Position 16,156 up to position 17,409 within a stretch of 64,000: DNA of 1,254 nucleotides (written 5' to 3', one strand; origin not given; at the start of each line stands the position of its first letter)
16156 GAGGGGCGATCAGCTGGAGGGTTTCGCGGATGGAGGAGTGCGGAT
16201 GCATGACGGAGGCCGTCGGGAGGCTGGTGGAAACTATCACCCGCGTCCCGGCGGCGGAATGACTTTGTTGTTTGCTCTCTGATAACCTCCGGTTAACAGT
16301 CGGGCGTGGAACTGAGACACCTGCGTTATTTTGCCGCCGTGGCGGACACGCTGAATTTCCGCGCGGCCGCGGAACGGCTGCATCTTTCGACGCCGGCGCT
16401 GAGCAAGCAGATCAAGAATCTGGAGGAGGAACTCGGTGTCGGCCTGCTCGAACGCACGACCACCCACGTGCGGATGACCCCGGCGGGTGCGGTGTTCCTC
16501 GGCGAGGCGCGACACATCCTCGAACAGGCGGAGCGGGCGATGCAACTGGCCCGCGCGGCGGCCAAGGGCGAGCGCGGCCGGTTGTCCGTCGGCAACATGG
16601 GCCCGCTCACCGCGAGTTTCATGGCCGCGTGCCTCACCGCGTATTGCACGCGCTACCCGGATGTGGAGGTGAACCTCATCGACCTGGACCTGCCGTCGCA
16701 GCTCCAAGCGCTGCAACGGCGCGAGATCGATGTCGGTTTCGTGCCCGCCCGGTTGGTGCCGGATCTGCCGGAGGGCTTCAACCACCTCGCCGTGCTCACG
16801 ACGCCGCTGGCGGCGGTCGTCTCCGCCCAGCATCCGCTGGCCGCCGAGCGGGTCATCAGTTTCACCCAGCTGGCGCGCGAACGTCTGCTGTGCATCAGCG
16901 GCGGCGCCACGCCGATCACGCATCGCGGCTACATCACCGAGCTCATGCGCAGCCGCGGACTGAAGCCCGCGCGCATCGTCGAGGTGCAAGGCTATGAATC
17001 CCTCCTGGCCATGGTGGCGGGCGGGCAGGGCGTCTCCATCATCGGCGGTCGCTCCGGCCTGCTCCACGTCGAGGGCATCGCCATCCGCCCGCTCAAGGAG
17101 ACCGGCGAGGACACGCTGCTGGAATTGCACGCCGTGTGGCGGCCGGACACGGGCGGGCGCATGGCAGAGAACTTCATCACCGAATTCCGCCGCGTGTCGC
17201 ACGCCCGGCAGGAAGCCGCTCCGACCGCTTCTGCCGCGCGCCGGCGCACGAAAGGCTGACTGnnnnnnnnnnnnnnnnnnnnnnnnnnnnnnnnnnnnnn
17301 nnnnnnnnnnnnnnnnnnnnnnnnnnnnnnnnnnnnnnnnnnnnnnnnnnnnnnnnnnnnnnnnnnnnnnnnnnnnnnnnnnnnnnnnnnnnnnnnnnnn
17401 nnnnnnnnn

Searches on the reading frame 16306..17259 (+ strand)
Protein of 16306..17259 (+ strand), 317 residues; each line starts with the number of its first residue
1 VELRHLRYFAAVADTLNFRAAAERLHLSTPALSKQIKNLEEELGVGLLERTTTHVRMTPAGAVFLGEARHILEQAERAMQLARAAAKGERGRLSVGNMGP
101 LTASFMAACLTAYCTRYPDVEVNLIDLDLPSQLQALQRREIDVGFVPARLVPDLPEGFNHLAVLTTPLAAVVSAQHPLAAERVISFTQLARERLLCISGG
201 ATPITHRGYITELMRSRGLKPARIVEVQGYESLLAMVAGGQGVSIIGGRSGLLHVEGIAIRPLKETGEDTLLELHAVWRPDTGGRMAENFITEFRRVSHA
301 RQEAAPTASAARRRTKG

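Call 29: search_protein_families(library=pfam, proteins=[window:16306-17259:+], max_evalue=0.001)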
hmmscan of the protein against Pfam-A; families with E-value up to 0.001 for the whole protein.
window:16306-17259:+ (317 aa): 2 families
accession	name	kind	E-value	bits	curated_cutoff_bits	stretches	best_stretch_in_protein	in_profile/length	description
PF03466.25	LysR_substrate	-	1.8e-34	119.4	28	1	87-296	2-206/209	LysR substrate binding domain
PF00126.33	HTH_1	-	2.9e-24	85.2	26.6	1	3-61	1-59/60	Bacterial regulatory helix-turn-helix protein, lysR family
